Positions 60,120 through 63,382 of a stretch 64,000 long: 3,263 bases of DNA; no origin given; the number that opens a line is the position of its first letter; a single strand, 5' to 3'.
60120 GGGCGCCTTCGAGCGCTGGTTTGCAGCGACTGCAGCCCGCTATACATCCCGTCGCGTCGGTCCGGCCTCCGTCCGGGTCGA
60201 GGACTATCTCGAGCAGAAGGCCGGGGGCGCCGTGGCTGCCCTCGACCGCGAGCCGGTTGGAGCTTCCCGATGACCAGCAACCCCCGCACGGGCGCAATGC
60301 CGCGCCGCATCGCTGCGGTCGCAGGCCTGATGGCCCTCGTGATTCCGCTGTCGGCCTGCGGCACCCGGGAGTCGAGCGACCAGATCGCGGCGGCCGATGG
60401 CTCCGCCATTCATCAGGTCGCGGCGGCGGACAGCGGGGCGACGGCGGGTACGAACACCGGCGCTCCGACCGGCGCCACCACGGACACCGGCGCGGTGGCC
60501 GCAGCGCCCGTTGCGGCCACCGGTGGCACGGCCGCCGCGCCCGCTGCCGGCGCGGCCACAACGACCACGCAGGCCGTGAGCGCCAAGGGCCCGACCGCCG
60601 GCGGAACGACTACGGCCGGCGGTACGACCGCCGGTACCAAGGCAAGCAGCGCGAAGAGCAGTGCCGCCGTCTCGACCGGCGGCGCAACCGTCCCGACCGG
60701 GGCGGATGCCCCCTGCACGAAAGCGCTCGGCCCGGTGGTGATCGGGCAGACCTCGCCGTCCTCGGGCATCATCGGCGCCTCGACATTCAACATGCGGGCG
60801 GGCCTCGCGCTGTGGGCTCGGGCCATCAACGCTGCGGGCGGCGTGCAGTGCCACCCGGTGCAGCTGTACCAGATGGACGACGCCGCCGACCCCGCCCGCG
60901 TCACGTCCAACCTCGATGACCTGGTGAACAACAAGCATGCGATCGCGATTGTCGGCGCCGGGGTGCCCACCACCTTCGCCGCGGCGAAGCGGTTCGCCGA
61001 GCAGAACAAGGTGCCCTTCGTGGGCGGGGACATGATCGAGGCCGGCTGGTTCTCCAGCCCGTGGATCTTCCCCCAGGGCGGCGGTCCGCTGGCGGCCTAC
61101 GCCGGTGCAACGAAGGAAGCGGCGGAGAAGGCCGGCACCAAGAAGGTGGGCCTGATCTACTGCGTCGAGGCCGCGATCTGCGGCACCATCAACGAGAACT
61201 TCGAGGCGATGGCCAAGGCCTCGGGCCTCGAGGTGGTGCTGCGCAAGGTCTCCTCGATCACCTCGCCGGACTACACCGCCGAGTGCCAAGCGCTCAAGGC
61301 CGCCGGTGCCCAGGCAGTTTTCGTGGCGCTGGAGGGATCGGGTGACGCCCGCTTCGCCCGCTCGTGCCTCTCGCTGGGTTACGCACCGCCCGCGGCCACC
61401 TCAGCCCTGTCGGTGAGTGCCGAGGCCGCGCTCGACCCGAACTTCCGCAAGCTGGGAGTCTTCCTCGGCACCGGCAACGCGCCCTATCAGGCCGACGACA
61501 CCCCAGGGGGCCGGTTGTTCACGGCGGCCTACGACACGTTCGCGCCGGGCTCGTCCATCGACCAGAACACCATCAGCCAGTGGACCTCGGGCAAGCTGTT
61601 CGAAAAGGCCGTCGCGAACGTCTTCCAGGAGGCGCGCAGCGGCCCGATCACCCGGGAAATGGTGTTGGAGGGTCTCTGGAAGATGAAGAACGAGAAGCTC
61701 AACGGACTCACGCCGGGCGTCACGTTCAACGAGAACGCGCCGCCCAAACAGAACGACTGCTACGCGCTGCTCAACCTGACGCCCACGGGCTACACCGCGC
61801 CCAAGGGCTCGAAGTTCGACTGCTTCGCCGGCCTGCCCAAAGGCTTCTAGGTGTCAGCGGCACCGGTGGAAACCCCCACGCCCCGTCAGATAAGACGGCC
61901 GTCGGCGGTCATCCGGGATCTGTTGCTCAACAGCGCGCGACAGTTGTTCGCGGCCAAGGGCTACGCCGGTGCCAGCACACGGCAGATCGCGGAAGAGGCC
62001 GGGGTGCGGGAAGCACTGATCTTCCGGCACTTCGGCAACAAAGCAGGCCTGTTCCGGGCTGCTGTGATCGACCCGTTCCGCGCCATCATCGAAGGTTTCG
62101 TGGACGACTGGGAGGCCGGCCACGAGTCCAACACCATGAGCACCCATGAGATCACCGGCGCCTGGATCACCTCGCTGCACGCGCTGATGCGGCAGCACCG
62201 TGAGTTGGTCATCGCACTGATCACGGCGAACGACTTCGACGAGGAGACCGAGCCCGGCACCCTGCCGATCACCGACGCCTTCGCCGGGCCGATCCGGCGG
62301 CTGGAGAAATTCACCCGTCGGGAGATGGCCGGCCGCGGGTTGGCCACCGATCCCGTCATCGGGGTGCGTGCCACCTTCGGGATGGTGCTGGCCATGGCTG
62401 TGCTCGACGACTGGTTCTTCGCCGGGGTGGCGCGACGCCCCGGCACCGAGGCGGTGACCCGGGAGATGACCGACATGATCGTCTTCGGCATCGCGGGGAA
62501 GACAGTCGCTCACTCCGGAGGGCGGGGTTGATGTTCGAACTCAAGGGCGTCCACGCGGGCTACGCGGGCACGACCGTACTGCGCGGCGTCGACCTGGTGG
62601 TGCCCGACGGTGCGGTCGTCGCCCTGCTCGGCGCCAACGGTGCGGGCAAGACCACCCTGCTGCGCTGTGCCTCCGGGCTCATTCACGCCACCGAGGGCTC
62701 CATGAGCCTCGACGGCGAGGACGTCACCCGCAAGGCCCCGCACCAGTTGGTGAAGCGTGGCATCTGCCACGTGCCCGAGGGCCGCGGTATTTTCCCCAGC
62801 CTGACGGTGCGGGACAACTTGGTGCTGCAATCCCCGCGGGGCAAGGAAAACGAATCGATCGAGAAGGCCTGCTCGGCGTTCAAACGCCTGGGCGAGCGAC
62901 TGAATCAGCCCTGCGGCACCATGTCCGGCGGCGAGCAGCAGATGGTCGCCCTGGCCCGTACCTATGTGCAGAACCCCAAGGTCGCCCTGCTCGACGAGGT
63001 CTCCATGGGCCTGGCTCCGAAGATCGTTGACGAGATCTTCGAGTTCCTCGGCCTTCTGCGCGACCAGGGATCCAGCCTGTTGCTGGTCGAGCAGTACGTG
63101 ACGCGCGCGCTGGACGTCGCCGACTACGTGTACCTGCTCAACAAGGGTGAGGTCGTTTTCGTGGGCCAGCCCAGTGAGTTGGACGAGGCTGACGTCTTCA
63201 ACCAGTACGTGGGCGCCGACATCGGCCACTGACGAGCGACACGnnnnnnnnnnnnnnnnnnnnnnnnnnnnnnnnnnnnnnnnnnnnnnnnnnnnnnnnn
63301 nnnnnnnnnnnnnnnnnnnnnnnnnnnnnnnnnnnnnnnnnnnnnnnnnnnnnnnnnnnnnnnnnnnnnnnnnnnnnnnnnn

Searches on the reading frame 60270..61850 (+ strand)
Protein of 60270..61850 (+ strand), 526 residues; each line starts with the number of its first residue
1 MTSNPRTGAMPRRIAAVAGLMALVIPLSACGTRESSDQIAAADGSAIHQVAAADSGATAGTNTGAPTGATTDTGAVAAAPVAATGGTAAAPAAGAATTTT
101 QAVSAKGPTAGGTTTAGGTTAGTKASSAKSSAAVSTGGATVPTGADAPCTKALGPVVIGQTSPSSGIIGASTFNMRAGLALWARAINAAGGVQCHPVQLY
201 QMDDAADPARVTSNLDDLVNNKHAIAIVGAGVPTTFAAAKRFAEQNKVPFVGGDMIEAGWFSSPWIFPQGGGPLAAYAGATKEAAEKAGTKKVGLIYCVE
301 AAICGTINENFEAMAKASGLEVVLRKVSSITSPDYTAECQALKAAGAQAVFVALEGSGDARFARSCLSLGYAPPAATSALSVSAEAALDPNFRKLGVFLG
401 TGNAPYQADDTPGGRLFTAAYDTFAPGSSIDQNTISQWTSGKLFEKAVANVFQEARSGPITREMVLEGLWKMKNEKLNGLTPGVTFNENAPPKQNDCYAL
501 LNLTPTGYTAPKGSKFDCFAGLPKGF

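Call 20: search_protein_families(library=pfam, proteins=[window:60270-61850:+], max_evalue=0.001)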
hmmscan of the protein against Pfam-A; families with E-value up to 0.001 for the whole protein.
window:60270-61850:+ (526 aa): 3 families
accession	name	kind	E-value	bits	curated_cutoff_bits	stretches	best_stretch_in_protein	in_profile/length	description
PF13458.12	Peripla_BP_6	-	5.8e-43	148.3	31.7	1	155-490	1-327/343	Periplasmic binding protein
PF13433.12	Peripla_BP_5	-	2e-07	30.9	27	1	164-452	9-295/363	Periplasmic binding protein domain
PF01094.35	ANF_receptor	-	7.5e-06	25.6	25.4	1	195-352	23-183/353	Receptor family ligand binding region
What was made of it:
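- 60270..61850 (+): Lipoprotein substrate-binding protein of copy b. A low-complexity tether of about 120 aa separates the lipobox Cys from the binding domain. Pfam Peripla_BP_6, E 5.8e-43, covers residues 155-490 (call 20).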

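Call 54: search_protein_families(library=ncbifam, proteins=[window:60270-61850:+], max_evalue=0.00001)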
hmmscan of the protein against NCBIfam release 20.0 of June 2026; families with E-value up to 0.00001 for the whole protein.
window:60270-61850:+ (526 aa): 1 family
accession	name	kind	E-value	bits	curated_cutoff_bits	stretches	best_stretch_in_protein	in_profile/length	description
TIGR03407.1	urea_ABC_UrtA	exception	1.2e-07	30.9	492.75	1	162-422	7-267/361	urea ABC transporter substrate-binding protein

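Call 61: search_solved_structures(query=window:60270-61850:+, max_evalue=0.00001)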
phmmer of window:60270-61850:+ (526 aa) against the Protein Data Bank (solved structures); distinct sequences matched with E-value up to 0.00001: 5.
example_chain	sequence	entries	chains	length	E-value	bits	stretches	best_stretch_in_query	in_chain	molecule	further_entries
4nqr_A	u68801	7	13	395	4.2e-10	42.4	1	136-372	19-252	Amino acid/amide ABC transporter substrate-binding protein, HAAT family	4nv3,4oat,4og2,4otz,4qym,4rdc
4obb_A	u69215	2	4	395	4.2e-10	42.4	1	136-372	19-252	Amino acid/amide ABC transporter substrate-binding protein, HAAT family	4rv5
4jb0_A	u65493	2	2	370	8.4e-06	28.2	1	189-459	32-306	branched-chain amino acid transport system substrate-binding protein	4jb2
3tx6_A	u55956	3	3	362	8.5e-06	28.2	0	189-459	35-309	Putative branched-chain amino acid transport system substrate-binding protein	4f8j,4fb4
3ukj_A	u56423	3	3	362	8.6e-06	28.2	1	189-372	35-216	Extracellular ligand-binding receptor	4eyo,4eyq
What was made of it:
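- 60270..61850 (+): The nearest solved relatives are HAAT-family amino-acid/amide binding proteins and branched-chain-amino-acid-type binding proteins (call 61).
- On HAAT-family ABC importer (LivHMGF/Urt type): The nearest solved relatives are HAAT binding proteins (call 61).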

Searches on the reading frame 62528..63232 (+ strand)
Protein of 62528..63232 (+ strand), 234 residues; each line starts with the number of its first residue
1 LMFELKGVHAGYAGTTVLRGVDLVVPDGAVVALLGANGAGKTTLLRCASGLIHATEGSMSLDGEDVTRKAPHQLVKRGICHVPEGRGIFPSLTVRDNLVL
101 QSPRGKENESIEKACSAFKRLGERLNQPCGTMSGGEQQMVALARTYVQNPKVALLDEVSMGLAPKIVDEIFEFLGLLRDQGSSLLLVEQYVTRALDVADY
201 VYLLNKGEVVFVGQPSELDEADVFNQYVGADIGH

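Call 20: search_protein_families(library=pfam, proteins=[window:62528-63232:+], max_evalue=0.001)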
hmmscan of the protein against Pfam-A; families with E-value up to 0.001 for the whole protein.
window:62528-63232:+ (234 aa): 3 families
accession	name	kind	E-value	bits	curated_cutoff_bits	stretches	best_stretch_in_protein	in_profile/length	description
PF00005.33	ABC_tran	-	1.8e-30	106.8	25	1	18-157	1-134/137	ABC transporter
PF13304.12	AAA_21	-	3.1e-09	37.7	27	0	31-51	2-22/304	AAA domain, putative AbiEii toxin, Type IV TA system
PF02463.25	SMC_N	-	0.00079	19.4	40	0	59-178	111-187/220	RecF/RecN/SMC N terminal domain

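Call 54: search_protein_families(library=ncbifam, proteins=[window:62528-63232:+], max_evalue=0.00001)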
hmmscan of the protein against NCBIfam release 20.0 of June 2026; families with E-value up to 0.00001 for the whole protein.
window:62528-63232:+ (234 aa): 179 families (the best 25 are shown)
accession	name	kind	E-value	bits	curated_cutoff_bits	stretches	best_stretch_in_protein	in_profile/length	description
TIGR03410.1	urea_trans_UrtE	equivalog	2.2e-58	197.5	285.8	1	4-223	2-224/230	urea ABC transporter ATP-binding subunit UrtE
NF008626.0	PRK11614.1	equivalog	5.5e-52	176.6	441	1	2-216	5-222/237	high-affinity branched-chain amino acid ABC transporter ATP-binding protein LivF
TIGR04406.1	LPS_export_lptB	equivalog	7.2e-39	133.5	240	1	5-231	4-236/239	LPS export ABC transporter ATP-binding protein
NF011967.0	PRK15439.1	equivalog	9.1e-37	126.6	586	1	3-225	12-234/510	autoinducer 2 ABC transporter ATP-binding protein LsrA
TIGR01188.1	drrA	subfamily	8e-36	123.9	312.45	1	12-220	3-213/302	daunorubicin resistance ABC transporter, ATP-binding protein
NF008449.1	PRK11300.1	equivalog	9.8e-33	113.5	362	2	104-230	124-254/255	high-affinity branched-chain amino acid ABC transporter ATP-binding protein LivG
TIGR00968.1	3a0106s01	subfamily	2.8e-32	112.1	342.75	1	8-222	6-222/237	sulfate ABC transporter ATP-binding protein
NF008144.0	PRK10895.1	equivalog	1.2e-31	110.1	381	1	9-231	10-238/241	LPS export ABC transporter ATP-binding protein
NF006987.0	PRK09452.1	equivalog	1.3e-31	109.6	482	1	2-233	17-249/378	spermidine/putrescine ABC transporter ATP-binding protein PotA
NF047930.1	ABC_ATP_B6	equivalog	1.4e-31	109.7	670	1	3-220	3-225/510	putative B6 ABC transporter ATP-binding protein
TIGR03265.1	PhnT2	equivalog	4.9e-31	108.2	457.7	1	4-220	6-224/353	putative 2-aminoethylphosphonate ABC transporter ATP-binding protein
TIGR03864.1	PQQ_ABC_ATP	hypoth_equivalog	1.2e-30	106.8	302.25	1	4-221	3-222/236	ABC transporter, ATP-binding subunit, PQQ-dependent alcohol dehydrogenase system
NF008513.0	PRK11432.1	equivalog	3.5e-30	105.1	496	1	3-219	7-225/351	ferric ABC transporter ATP-binding protein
TIGR02315.1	ABC_phnC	equivalog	6.1e-30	104.4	266.1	1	2-224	1-239/243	phosphonate ABC transporter ATP-binding protein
NF007027.0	PRK09493.1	equivalog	1.1e-29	103.4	379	1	2-219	1-224/240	glutamine ABC transporter ATP-binding protein GlnQ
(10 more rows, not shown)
